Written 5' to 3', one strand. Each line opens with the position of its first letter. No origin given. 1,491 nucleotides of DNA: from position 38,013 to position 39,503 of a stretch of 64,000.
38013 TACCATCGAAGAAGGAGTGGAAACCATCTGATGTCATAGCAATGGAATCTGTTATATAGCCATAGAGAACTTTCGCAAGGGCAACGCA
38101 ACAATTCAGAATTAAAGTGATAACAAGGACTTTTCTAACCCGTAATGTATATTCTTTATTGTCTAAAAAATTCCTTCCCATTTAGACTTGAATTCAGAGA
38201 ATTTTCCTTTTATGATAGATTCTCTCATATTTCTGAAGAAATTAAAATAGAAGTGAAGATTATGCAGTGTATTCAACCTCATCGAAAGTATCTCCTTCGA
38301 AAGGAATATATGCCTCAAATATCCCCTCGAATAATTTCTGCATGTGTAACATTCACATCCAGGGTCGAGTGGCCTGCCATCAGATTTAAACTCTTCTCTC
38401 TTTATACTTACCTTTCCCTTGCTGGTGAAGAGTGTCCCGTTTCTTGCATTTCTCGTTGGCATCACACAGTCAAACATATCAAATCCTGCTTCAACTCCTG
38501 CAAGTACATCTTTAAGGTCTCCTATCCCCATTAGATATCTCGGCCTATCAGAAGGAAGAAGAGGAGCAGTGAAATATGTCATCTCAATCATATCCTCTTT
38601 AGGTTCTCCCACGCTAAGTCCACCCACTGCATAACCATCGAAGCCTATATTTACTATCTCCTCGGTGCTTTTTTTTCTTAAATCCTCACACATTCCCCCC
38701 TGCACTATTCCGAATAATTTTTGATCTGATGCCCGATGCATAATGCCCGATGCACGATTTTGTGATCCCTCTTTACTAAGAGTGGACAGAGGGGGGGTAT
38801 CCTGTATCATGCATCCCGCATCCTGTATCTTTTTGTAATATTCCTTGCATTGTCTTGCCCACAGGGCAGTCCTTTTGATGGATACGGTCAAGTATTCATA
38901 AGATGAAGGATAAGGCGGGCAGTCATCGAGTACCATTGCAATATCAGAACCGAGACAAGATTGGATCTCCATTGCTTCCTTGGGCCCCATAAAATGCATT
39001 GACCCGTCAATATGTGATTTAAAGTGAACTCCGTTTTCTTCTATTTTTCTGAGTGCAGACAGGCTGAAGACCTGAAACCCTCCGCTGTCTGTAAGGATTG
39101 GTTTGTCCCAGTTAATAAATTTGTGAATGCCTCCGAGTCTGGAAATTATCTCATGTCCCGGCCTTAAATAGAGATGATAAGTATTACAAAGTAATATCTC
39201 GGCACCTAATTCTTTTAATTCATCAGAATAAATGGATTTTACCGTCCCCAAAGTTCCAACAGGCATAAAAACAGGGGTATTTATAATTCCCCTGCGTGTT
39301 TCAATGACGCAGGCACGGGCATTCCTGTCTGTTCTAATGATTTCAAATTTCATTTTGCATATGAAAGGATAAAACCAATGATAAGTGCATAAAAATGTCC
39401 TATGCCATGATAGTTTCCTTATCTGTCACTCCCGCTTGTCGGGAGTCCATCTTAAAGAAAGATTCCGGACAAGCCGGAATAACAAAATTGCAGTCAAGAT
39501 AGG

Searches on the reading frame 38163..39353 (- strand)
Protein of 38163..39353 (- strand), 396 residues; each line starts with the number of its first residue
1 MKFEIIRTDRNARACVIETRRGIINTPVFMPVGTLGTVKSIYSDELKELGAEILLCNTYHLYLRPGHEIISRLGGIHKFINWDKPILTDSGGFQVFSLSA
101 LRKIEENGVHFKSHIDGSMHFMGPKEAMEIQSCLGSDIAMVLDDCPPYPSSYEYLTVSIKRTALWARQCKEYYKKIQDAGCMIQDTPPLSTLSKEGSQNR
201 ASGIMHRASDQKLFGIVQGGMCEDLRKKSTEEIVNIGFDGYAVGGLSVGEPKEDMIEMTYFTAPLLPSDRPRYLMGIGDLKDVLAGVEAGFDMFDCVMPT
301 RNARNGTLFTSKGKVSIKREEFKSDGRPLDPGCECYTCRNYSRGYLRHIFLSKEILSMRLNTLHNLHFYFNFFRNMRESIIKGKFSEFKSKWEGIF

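Call 15: search_solved_structures(query=window:38163-39353:-, show_alignments=2, max_evalue=1e-30)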
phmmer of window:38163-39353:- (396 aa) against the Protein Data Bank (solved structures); distinct sequences matched with E-value up to 1e-30: 50.
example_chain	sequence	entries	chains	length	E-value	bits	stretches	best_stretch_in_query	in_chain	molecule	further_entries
10fb_A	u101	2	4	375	6e-122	410.5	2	211-389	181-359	Queuine tRNA-ribosyltransferase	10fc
10fa_A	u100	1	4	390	7.2e-122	410.2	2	211-389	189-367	Queuine tRNA-ribosyltransferase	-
1ozm_A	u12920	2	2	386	4.7e-115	387.8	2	3-173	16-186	Queuine tRNA-ribosyltransferase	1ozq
6ygl_A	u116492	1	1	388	9.1e-115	386.8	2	207-391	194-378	Queuine tRNA-ribosyltransferase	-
5n6f_A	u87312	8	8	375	1.1e-114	386.6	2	207-391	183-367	Queuine tRNA-ribosyltransferase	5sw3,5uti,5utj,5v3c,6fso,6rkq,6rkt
5i00_A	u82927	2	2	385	1.2e-114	386.4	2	207-391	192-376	Queuine tRNA-ribosyltransferase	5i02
1y5v_A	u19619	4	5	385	1.2e-114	386.4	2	207-391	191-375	Queuine tRNA-ribosyltransferase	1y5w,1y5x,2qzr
1enu_A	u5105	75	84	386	1.2e-114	386.4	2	207-391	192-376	TRNA-GUANINE TRANSGLYCOSYLASE | QUEUINE TRNA-RIBOSYLTRANSFERASE | TRNA-GUANINE-TRANSGLYCOSYLASE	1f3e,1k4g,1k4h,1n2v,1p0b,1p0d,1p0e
4kwo_A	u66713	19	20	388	1.2e-114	386.4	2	207-391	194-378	Queuine tRNA-ribosyltransferase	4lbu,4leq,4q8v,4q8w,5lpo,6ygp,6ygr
2oko_A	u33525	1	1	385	3.2e-114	385.1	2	3-173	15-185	Queuine tRNA-ribosyltransferase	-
2pot_A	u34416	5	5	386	3.2e-114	385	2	3-173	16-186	Queuine tRNA-ribosyltransferase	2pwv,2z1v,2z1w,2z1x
1efz_A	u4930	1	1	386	3.2e-114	385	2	207-391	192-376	TRNA-GUANINE TRANSGLYCOSYLASE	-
3unt_A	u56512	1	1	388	3.3e-114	385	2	3-173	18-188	Queuine tRNA-ribosyltransferase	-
1pxg_A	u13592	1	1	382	4.2e-114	384.6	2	3-173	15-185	Queuine tRNA-ribosyltransferase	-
4hsh_A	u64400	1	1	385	4.3e-114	384.6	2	3-173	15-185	Queuine tRNA-ribosyltransferase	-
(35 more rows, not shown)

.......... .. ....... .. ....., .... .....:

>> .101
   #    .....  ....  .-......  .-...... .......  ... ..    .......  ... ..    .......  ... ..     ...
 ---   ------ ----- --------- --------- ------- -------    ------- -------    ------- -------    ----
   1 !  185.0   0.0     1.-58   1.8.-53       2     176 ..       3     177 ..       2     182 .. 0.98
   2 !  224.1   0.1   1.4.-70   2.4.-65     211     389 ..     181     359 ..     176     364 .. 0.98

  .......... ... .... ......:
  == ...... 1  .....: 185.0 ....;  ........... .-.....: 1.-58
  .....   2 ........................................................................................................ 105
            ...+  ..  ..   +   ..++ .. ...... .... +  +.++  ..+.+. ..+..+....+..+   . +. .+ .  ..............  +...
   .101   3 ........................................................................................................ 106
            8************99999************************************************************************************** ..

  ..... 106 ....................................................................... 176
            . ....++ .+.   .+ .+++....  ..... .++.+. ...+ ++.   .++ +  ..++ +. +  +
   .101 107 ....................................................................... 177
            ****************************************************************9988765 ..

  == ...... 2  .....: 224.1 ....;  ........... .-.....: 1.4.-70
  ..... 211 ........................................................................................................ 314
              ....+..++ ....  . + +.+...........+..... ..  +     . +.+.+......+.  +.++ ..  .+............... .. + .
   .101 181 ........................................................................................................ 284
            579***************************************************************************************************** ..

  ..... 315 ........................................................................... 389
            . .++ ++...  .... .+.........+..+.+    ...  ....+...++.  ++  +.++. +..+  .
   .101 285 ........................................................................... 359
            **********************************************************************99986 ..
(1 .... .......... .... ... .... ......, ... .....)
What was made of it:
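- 38727..38832 (-): Second copy of the same family in the window, in frame in tgt (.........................). It is a clean insert of about 31 aa relative to solved TGT structures (call 15).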
